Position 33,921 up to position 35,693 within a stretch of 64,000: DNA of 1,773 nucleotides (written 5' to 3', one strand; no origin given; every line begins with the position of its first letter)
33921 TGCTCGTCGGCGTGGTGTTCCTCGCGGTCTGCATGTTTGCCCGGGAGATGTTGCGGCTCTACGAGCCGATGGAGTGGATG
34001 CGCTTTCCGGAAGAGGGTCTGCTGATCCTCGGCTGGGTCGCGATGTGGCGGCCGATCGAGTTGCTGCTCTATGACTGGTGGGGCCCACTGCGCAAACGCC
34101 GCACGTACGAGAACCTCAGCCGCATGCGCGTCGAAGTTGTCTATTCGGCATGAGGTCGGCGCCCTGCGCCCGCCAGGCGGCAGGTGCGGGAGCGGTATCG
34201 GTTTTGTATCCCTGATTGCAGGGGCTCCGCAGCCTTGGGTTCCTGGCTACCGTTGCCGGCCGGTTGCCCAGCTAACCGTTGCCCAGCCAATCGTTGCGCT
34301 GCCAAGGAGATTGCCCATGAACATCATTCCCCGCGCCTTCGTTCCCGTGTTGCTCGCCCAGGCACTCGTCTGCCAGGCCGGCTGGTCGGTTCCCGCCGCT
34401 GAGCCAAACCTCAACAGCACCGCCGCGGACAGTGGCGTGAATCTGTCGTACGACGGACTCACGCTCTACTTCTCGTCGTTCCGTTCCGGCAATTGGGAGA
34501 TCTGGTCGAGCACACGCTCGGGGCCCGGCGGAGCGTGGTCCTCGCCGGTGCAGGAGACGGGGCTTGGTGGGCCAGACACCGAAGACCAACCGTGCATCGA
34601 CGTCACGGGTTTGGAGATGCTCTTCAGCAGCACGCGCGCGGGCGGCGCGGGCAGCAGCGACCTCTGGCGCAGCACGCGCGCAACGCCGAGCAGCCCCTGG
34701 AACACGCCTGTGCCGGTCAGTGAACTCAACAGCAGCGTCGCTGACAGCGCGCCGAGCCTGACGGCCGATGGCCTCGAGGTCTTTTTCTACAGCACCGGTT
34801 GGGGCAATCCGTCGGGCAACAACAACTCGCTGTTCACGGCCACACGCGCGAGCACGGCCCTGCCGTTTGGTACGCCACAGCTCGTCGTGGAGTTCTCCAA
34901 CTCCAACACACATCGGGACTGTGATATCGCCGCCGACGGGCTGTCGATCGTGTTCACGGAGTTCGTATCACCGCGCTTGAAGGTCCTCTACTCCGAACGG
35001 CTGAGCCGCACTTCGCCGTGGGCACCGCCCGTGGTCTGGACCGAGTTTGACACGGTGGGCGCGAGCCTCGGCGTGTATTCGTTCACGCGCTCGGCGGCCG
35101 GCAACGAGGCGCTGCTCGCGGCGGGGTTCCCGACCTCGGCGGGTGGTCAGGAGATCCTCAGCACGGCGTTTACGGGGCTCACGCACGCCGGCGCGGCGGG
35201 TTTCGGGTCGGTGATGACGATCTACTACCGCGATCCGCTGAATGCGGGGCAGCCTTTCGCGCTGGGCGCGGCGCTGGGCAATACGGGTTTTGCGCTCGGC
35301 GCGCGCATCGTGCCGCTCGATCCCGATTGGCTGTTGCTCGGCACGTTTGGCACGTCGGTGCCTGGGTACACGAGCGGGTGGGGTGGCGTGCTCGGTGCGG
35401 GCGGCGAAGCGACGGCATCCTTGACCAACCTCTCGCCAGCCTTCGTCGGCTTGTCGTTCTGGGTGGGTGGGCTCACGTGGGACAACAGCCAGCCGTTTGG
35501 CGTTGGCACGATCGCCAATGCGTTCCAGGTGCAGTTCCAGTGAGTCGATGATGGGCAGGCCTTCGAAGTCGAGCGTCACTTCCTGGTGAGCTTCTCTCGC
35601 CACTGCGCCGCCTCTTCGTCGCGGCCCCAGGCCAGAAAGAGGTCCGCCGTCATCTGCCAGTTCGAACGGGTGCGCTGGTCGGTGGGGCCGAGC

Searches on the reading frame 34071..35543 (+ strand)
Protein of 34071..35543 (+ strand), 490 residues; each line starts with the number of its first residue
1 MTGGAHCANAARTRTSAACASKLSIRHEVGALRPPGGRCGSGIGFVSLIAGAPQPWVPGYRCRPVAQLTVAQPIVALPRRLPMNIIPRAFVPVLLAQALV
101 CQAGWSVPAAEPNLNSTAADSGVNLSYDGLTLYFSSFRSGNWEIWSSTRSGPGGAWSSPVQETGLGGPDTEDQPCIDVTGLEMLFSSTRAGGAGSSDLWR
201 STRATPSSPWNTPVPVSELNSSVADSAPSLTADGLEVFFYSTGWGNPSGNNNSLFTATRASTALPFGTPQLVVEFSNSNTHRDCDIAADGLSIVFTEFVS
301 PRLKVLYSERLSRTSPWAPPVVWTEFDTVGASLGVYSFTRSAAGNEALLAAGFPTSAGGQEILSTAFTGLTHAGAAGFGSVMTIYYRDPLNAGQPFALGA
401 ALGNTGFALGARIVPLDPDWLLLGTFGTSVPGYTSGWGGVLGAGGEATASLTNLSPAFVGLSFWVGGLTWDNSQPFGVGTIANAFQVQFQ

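Call 4: search_protein_families(library=pfam, proteins=[window:34071-35543:+], max_evalue=1)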
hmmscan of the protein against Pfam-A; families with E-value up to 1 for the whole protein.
window:34071-35543:+ (490 aa): 1 family
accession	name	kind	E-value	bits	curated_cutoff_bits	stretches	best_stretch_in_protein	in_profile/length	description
PF07676.18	PD40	-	4.6e-08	33.2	20.9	1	112-146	3-38/38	WD40-like Beta Propeller Repeat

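Call 5: search_protein_families(library=ncbifam, proteins=[window:34071-35543:+], max_evalue=1)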
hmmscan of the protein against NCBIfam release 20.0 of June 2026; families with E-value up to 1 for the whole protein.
window:34071-35543:+ (490 aa): 2 families
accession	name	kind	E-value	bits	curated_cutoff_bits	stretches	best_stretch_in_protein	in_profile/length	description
NF053607.1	CHU_0125_OmpA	equivalog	6.5e-08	31.5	620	2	173-259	278-361/639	CHU_0125 family OmpA-like outer membrane integrity protein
NF052230.1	T9SS_PorE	exception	1.6e-05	23.4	600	1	105-201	210-311/648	PorE family type IX secretion system protein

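Call 51: find_homologous_proteins(query=window:34317-35540:+, max_evalue=0.001)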
Query seq(408 aa) (408 aa): 165 proteins with E <= 0.001 among 8000 candidates; the best 120 are listed.
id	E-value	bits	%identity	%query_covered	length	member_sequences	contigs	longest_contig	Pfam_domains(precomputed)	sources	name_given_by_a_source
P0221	3.1e-268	907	100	100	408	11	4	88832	PF07676.19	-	-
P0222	8.0e-226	768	85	100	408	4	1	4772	PF07676.19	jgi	jgi:hypothetical protein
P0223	6.9e-189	646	73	97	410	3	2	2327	PF07676.19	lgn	-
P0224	5.6e-188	643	74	95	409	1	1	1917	PF07676.19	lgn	-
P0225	1.2e-184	632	70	100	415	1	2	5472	-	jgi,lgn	-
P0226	2.6e-183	627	70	100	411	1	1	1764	PF07676.19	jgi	-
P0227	1.8e-181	621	70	100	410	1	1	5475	PF07676.19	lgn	-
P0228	9.4e-172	589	67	100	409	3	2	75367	PF07676.19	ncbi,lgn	-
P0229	6.2e-171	587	68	95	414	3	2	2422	PF07676.19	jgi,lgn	-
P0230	1.8e-170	585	68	98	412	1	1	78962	PF07676.19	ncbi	-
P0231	2.6e-169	581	67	98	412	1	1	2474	-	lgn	-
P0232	5.0e-167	574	66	97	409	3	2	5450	PF07676.19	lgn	-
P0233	5.0e-163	561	62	100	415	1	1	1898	PF07676.19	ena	-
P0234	4.0e-157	541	62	95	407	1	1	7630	PF07676.19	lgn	-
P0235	1.1e-147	510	61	95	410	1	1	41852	PF07676.19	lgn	-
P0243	4.7e-139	482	58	97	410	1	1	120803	-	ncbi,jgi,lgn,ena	jgi:hypothetical protein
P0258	3.2e-113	397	50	99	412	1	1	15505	-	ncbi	-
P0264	1.6e-109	384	49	98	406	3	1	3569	PF07676.19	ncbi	-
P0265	1.2e-108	382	49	99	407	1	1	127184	PF07676.19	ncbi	-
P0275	9.0e-104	365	47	97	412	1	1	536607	PF07676.19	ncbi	-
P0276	9.6e-104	365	62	68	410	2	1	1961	PF07676.19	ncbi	-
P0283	3.8e-102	360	63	64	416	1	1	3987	PF07676.19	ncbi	-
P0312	7.5e-58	214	35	98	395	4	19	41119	PF07676.19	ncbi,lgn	-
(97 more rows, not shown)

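Call 61: list_cluster_members(proteins=[P0228, P0230, P0258, P0264, P0265, P0275, P0276, P0283, P0312, P0243])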
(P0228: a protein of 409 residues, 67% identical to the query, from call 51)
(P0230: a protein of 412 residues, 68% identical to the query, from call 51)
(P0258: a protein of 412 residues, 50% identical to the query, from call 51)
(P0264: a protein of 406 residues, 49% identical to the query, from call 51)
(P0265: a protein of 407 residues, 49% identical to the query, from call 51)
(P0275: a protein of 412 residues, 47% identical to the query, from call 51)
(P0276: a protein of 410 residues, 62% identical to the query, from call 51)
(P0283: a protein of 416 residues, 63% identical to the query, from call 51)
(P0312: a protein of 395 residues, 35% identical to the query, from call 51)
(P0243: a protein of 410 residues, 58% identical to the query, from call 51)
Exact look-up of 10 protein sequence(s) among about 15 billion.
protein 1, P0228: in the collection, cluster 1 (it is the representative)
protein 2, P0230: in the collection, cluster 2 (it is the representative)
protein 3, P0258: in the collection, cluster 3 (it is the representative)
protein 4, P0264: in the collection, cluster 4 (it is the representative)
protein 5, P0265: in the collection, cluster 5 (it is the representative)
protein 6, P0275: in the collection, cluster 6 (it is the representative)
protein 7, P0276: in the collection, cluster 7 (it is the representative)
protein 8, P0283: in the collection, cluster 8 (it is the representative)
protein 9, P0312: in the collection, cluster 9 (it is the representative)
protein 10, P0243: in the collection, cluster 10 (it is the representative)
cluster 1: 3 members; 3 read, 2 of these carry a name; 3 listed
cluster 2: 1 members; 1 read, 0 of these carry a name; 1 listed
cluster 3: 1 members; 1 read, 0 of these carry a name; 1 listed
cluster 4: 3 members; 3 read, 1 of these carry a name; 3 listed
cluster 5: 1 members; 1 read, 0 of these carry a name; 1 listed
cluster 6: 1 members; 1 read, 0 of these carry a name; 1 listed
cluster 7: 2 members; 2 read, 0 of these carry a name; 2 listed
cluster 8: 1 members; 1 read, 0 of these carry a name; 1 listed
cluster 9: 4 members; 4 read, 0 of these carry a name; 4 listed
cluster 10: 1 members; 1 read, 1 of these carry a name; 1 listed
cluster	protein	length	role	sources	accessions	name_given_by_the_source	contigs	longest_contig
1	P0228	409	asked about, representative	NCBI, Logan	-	-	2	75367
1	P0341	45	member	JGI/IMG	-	hypothetical protein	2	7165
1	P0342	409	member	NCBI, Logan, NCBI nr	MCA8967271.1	MAG: PD40 domain-containing protein [Planctomycetes bacterium] | PD40 domain-containing protein [Planctomycetota bacterium]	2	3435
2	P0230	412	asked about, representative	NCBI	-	-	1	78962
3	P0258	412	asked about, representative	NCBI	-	-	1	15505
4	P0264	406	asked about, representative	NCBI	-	-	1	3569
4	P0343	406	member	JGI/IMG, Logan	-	hypothetical protein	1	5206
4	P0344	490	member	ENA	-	-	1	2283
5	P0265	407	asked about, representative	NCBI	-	-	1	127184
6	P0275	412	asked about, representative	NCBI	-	-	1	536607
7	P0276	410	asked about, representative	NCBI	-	-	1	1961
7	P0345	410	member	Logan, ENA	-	-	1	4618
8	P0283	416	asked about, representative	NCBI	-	-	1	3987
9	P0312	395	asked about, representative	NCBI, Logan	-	-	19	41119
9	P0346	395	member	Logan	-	-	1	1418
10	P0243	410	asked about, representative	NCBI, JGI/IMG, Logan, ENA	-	hypothetical protein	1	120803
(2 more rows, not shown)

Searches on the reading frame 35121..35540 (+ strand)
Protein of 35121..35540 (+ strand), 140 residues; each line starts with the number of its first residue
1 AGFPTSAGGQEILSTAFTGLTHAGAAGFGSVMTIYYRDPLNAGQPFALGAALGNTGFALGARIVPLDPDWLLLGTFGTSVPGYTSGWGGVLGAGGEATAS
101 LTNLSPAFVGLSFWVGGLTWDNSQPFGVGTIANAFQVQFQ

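Call 28: find_homologous_proteins(query=window:35121-35540:+, max_evalue=0.001)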
Query window:35121-35540:+: 1949 candidates shared short words with the query, none scored E <= 0.001.

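Call 72: predict_structure(alignment_id=A4)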
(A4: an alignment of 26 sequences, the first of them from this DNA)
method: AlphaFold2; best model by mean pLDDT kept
length: 135 residues; sequences in the alignment: 26
mean_pLDDT: 87.5   pTM: 0.80
mean pLDDT of the five models: 87.5, 86.4, 86.0, 82.3, 81.7
residues with pLDDT >= 90: 90; 70-90: 30; 50-70: 12; < 50: 3
segments of 3 or more residues with pLDDT < 50: 1-3
pLDDT, mean of each block of 10 residues (from residue 1): 53 90 91 94 92 91 74 87 94 93 91 93 93 92
secondary structure, 60 per line:
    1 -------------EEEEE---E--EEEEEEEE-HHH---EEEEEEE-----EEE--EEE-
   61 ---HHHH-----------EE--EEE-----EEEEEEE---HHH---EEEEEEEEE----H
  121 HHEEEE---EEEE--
elements in order: E14-18 E25-32 E40-46 E52-54 E57-59 H64-67 E83-85 E91-97 E107-115 E123-126 E130-133

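Call 74: fold_search(model_id=the predicted structure, library=pdb)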
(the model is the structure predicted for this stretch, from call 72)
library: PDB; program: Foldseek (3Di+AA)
matches with E <= 10: 1919; with E <= 0.001: 0
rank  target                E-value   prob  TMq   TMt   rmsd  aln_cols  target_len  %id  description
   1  1f00                  1.5e-03  1.00  0.48  0.25   4.6       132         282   13  CRYSTAL STRUCTURE OF C-TERMINAL 282-RESIDUE FRAGMENT OF ENTEROPATHOGENIC E. COLI INTIMIN (released 2000-07-12)
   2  8cwu_B                1.5e-03  1.00  0.46  0.48   8.2       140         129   13  Crystal structure of SARS-CoV-2 spike protein receptor-binding domain in complex with a cross-neutralizing nanobody 1- (released 2022-07-06)
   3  9ml4_H                1.6e-03  0.99  0.39  0.43   8.3       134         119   12  Structure of the SARS-CoV-2 Spike 6P in complex with the rabbit M8b-A10 Fab (released 2025-06-04)
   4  8pe2_B                1.7e-03  0.99  0.40  0.43   7.9       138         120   11  Crystal structure of Gel4 in complex with Nanobody 3 (released 2024-06-19)
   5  6obm_B                1.8e-03  1.00  0.44  0.50   7.0       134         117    9  Ricin A chain bound to VHH antibody V6A7 (released 2020-04-01)
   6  6gk4_E                2.1e-03  1.00  0.45  0.49   7.6       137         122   12  Human NBD1 of CFTR in complex with nanobodies D12 and T8 (released 2019-06-19)
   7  4s10_B                2.3e-03  1.00  0.46  0.48   7.7       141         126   11  Gelsolin nanobody shielding mutant plasma gelsolin from furin proteolysis (released 2015-06-03)
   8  7tpr_F                2.3e-03  1.00  0.44  0.48   7.1       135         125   12  Camel nanobodies 7A3 and 8A2 broadly neutralize SARS-CoV-2 variants (released 2022-04-20)
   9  4s11                  2.3e-03  1.00  0.44  0.46   7.0       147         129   11  Gelsolin nanobody shielding mutant plasma gelsolin from furin proteolysis (released 2015-06-03)
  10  8im0_B                2.3e-03  1.00  0.44  0.47   7.4       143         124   15  mCherry-LaM8 complex (released 2023-06-21)
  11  1f2x_L                2.4e-03  1.00  0.51  0.54   7.5       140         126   11  STRUCTURE OF THE SINGLE-DOMAIN CAMELID ANTIBODY CAB-CA05 (released 2000-06-08)
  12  4ocn_F                2.4e-03  1.00  0.44  0.48   8.3       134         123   13  Crystal Structure of the Rpn8-Rpn11 MPN domain heterodimer, crystal form II (released 2014-01-29)
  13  8wqw_F                2.6e-03  1.00  0.49  0.52   8.4       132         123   10  Cryo-EM structure of bsAb3 Fab-Gn-Gc complex (released 2024-06-12)
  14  6xxn_G                2.6e-03  1.00  0.43  0.46   8.3       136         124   12  Crystal structure of NB7, a nanobody targeting prostate specific membrane antigen (released 2020-06-10)
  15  8qgz_C                2.6e-03  0.99  0.43  0.46   7.7       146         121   11  NbE201 a nanobody binding human neutrophil elastase (released 2024-12-25)
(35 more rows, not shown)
